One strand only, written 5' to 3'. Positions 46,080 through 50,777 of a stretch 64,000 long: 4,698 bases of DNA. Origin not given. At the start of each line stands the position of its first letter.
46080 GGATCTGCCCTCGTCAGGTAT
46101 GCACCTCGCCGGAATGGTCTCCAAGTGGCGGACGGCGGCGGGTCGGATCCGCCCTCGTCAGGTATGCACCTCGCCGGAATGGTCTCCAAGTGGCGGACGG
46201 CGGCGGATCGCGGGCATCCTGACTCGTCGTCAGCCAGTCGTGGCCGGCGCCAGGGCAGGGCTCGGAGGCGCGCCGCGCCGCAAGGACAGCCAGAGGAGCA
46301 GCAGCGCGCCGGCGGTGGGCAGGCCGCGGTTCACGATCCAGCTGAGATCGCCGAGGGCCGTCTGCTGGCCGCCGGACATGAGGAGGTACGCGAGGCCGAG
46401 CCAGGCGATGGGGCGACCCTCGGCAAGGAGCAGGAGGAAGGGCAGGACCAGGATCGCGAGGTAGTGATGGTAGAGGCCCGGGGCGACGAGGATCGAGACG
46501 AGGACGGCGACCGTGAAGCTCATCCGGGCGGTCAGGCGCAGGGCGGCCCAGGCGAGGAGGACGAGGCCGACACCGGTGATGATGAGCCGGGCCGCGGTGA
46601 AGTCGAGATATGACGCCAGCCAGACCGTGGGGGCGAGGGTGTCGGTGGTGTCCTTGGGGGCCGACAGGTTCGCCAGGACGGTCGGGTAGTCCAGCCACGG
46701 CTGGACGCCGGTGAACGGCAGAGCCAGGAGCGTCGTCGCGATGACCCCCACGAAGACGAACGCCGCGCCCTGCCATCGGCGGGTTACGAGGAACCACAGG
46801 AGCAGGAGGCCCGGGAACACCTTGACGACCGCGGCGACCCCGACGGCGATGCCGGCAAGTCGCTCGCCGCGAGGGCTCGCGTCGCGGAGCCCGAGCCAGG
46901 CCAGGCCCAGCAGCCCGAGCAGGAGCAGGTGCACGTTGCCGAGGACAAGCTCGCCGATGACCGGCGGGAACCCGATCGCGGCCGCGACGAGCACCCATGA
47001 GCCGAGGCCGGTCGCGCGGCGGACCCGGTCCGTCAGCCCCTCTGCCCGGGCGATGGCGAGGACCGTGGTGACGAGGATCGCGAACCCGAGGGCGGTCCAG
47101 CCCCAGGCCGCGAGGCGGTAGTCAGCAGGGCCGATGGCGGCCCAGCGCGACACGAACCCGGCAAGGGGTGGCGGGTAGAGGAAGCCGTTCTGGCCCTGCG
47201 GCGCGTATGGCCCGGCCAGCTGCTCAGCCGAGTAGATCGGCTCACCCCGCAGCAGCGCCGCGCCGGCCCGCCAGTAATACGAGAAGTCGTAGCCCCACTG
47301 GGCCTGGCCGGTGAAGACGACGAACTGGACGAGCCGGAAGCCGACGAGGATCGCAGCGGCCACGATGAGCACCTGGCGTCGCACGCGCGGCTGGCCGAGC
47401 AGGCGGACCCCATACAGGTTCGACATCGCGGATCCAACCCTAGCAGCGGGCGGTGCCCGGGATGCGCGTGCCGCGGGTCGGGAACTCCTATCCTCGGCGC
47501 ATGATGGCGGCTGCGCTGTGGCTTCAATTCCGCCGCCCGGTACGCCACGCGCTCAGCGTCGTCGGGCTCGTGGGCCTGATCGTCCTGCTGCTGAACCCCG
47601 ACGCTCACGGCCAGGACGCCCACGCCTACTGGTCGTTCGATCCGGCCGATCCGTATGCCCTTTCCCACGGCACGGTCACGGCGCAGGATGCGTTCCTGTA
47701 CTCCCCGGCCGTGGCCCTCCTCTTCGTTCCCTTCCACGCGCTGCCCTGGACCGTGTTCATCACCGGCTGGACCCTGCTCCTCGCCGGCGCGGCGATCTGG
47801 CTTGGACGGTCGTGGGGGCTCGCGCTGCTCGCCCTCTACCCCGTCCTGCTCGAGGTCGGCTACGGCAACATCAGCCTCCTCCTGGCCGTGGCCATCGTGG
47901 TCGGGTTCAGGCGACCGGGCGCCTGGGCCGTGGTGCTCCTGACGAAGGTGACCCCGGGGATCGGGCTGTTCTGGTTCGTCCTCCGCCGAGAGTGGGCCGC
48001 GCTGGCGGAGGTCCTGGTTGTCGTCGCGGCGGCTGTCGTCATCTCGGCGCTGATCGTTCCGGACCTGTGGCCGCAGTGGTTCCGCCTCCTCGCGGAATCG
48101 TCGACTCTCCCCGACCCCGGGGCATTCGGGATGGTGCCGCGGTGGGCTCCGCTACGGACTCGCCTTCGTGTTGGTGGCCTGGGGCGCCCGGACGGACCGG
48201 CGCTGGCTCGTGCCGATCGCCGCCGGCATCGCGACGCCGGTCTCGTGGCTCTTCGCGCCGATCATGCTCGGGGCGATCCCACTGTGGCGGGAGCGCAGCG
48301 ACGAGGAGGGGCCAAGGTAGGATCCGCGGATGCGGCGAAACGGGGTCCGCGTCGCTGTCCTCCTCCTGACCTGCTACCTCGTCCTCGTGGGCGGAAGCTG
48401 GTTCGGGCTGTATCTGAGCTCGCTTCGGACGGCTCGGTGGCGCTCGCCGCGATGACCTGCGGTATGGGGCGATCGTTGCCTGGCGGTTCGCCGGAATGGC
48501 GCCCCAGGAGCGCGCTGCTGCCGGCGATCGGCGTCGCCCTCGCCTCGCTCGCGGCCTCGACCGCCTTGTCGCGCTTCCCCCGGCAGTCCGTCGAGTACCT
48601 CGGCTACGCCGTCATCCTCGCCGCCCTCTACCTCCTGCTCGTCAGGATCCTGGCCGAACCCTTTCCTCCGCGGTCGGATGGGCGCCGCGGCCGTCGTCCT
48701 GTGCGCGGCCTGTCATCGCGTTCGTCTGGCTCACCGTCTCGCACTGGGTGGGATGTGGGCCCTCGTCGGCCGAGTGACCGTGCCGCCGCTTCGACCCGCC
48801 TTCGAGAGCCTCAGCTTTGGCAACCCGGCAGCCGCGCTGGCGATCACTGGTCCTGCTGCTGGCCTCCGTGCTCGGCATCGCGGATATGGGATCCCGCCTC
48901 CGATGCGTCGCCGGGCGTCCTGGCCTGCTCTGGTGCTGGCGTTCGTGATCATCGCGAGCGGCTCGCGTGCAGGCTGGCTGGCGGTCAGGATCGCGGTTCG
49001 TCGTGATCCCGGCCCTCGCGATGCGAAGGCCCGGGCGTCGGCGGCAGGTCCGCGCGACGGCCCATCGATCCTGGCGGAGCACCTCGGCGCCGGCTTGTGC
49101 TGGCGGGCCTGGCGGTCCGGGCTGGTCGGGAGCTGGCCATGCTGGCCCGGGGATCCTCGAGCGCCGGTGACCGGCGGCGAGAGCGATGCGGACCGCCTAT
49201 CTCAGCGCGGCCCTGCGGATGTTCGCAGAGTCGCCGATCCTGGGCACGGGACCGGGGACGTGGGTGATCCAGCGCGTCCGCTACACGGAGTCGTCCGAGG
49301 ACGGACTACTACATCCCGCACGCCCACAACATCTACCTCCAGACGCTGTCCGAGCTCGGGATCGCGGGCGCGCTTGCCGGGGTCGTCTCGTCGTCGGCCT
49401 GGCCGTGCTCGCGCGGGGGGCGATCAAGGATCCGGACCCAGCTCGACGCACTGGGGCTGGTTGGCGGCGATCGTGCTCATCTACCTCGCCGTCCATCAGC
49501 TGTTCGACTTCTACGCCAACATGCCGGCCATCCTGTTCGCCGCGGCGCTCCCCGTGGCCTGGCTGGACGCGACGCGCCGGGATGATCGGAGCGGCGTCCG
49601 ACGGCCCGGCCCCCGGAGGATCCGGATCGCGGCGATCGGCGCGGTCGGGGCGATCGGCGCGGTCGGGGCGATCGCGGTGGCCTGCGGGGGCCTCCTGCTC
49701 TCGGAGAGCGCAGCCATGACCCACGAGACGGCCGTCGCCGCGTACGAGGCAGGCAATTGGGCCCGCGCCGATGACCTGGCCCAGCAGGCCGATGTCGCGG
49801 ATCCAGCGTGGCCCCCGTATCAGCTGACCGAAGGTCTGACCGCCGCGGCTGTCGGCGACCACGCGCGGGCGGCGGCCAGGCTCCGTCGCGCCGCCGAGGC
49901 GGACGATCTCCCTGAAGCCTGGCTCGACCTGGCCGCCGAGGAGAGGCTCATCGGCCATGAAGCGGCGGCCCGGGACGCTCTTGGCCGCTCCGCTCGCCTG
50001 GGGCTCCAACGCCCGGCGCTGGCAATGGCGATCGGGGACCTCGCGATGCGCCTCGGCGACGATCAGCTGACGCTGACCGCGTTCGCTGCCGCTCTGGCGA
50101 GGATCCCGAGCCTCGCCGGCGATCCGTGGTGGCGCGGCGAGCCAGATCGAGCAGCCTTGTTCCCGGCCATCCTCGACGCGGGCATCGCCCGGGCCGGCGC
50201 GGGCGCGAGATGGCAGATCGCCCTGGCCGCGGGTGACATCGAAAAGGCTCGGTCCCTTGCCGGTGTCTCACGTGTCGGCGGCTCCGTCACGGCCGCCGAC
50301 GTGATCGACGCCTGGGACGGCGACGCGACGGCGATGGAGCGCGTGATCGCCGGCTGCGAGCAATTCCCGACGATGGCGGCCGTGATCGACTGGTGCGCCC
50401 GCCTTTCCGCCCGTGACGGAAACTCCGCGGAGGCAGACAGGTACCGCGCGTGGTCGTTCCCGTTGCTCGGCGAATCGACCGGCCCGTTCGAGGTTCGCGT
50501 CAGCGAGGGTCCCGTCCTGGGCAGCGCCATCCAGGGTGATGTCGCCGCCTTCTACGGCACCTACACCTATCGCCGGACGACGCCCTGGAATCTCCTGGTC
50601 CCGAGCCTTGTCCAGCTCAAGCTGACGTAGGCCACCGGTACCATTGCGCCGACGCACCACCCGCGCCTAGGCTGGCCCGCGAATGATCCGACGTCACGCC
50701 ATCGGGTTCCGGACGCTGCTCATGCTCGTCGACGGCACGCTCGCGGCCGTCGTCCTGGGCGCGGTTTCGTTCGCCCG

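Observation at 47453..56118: Three genes in the glycan locus are riddled with frameshifts while their neighbours are intact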

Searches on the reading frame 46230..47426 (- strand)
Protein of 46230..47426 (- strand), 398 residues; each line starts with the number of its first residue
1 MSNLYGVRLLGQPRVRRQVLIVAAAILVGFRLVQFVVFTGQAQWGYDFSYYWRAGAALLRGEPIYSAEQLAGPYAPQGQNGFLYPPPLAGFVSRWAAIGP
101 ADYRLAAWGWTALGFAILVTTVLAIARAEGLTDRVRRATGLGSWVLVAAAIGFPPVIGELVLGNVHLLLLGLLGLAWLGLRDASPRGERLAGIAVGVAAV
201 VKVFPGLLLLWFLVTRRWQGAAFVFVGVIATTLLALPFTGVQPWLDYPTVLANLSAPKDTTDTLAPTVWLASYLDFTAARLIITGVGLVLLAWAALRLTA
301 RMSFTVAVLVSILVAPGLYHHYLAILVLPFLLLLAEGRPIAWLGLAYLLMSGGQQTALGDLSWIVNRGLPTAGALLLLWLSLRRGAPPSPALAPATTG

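Call 21: find_encoding_contigs(protein=window:46230-47426:-, flank=10000, max_places=10)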
Protein window:46230-47426:- (398 aa): no gene with exactly this product is on record in the collection.

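Call 28: search_protein_families(library=pfam, proteins=[window:46230-47426:-])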
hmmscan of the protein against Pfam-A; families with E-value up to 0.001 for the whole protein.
window:46230-47426:- (398 aa): 1 family
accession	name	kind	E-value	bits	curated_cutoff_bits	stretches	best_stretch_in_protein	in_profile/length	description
PF09594.16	GT87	-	3.3e-23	83.1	25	1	82-316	1-237/237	Glycosyltransferase family 87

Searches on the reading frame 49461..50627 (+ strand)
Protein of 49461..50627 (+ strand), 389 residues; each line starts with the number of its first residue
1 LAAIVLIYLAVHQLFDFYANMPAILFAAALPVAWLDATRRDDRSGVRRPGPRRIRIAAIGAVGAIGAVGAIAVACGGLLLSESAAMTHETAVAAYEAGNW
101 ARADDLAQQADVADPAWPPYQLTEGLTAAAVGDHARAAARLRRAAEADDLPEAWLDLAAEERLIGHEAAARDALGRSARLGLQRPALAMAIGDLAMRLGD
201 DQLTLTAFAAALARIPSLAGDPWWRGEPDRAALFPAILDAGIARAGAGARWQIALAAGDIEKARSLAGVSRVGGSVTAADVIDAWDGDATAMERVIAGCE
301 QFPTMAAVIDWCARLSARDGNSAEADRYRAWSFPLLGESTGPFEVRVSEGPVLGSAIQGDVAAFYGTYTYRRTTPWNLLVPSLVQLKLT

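Call 31: find_related_loci(query=window:49461-50627:+, collection=metagenome_contigs, flank=10000)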
Query window:49461-50627:+ (389 aa) in metagenome_contigs; peptide patterns used: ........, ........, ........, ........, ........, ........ (x = any residue, [..] = any of these).
140 stretches matched a pattern; 5 encode a relative of the query (tblastn E <= 1e-3); 5 distinct loci.
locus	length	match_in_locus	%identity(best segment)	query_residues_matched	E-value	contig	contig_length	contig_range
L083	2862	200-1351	54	1-388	6e-110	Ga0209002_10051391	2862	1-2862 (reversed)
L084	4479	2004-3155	54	1-388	6e-107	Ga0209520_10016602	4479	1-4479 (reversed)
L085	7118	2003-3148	36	7-387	1e-54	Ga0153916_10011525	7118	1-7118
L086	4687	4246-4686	59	1-152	3e-31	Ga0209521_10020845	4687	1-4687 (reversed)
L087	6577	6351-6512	72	1-54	4e-18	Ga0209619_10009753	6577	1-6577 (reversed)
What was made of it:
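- Tried and rejected: A metagenome_contigs scan with the intact TPR half found nothing closer than 72% over 54 residues (call 31).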
